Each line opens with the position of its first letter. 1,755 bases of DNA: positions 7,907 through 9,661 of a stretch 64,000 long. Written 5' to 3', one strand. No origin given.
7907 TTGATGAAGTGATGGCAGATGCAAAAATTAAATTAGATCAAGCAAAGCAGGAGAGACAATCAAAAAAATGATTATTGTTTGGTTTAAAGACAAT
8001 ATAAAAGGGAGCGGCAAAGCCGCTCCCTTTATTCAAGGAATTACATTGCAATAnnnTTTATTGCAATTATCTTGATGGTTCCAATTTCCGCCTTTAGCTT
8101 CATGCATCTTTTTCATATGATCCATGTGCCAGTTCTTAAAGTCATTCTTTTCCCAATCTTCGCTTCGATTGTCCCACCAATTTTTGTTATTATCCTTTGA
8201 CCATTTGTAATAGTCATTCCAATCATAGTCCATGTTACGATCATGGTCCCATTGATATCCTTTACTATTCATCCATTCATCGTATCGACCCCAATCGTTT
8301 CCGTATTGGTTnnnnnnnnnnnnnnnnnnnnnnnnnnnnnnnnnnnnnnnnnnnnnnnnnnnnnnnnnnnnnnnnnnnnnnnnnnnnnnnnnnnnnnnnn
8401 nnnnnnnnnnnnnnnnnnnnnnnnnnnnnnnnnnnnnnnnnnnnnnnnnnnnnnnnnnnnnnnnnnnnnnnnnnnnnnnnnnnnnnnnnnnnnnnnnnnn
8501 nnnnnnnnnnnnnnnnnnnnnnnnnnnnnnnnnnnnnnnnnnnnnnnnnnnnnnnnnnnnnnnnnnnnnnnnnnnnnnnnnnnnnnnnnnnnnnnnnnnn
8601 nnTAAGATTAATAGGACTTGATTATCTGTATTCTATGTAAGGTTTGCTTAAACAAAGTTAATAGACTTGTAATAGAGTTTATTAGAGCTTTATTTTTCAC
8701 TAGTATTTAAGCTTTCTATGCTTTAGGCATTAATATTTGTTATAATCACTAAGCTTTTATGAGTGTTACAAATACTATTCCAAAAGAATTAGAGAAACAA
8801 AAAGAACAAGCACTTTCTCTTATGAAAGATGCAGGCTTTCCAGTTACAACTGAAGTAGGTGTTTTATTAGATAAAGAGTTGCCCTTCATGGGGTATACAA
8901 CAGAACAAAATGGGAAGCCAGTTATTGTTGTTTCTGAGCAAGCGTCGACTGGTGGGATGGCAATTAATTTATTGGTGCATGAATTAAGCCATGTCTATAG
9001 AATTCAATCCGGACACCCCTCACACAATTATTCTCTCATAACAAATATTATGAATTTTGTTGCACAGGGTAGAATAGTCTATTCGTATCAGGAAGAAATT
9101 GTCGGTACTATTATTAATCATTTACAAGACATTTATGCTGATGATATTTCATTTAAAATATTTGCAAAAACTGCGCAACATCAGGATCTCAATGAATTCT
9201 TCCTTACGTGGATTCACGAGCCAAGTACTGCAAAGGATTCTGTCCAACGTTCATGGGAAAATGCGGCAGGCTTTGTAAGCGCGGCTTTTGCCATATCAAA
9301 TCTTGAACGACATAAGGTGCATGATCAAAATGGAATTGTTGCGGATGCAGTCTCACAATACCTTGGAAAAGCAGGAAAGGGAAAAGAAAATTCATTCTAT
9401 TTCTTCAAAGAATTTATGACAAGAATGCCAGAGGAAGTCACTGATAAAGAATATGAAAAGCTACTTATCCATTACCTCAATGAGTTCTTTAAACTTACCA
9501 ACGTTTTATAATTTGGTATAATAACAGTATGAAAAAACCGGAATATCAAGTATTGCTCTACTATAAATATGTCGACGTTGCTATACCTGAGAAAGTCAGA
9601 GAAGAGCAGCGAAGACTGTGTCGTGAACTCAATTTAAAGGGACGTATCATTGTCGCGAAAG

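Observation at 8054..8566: Secreted Trp/Asn/Asp/His/Lys-rich repeat protein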

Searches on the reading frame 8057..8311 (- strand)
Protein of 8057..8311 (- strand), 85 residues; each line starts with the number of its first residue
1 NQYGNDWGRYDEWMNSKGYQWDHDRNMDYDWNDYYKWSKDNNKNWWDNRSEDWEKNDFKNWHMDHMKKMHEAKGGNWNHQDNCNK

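Call 76: predict_structure(alignment_id=A5)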
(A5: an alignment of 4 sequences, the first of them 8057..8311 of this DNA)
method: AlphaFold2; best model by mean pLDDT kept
length: 85 residues; sequences in the alignment: 4
mean_pLDDT: 77.6   pTM: 0.69
mean pLDDT of the five models: 77.6, 76.9, 74.7, 74.1, 70.1
residues with pLDDT >= 90: 33; 70-90: 30; 50-70: 7; < 50: 15
segments of 3 or more residues with pLDDT < 50: 1-4, 75-85
pLDDT, mean of each block of 10 residues (from residue 1): 63 90 85 94 83 91 83 52 39
secondary structure, 60 per line:
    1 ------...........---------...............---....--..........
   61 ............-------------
elements in order: H7-17 H27-41 H45-48 H51-72

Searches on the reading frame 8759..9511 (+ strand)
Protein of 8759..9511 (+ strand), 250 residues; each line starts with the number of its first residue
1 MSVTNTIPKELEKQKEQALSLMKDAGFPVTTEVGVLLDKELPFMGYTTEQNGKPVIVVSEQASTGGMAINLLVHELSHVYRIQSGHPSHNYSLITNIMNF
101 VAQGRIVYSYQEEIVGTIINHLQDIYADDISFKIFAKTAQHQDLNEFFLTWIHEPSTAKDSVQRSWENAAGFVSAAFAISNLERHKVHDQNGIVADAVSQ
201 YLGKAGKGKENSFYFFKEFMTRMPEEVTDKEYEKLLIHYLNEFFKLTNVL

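Call 3: search_protein_families(library=pfam, proteins=[window:8759-9511:+], max_evalue=1)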
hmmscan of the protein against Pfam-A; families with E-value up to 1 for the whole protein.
window:8759-9511:+ (250 aa): 2 families
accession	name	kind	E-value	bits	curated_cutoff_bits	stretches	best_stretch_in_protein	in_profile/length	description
PF19093.5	DUF5781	-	3e-20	73.1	25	1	47-243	45-241/243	Family of unknown function (DUF5781)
PF25567.1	TPR_SYO1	-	0.18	11.8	27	1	89-146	160-217/259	SYO1-like, TPR repeats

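Call 4: search_protein_families(library=ncbifam, proteins=[window:8759-9511:+], max_evalue=1)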
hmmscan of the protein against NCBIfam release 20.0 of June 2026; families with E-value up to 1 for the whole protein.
window:8759-9511:+ (250 aa): 1 family
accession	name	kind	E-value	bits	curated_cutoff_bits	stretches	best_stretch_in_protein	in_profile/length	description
NF000023.1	qac_SMR_C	exception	0.13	12.4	200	1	113-152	24-63/107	quaternary ammonium compound efflux SMR transporter QacC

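Call 70: search_protein_families(library=phrogs, proteins=[window:8759-9511:+], max_evalue=0.1)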
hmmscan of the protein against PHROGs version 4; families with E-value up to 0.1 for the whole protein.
window:8759-9511:+ (250 aa): 0 families
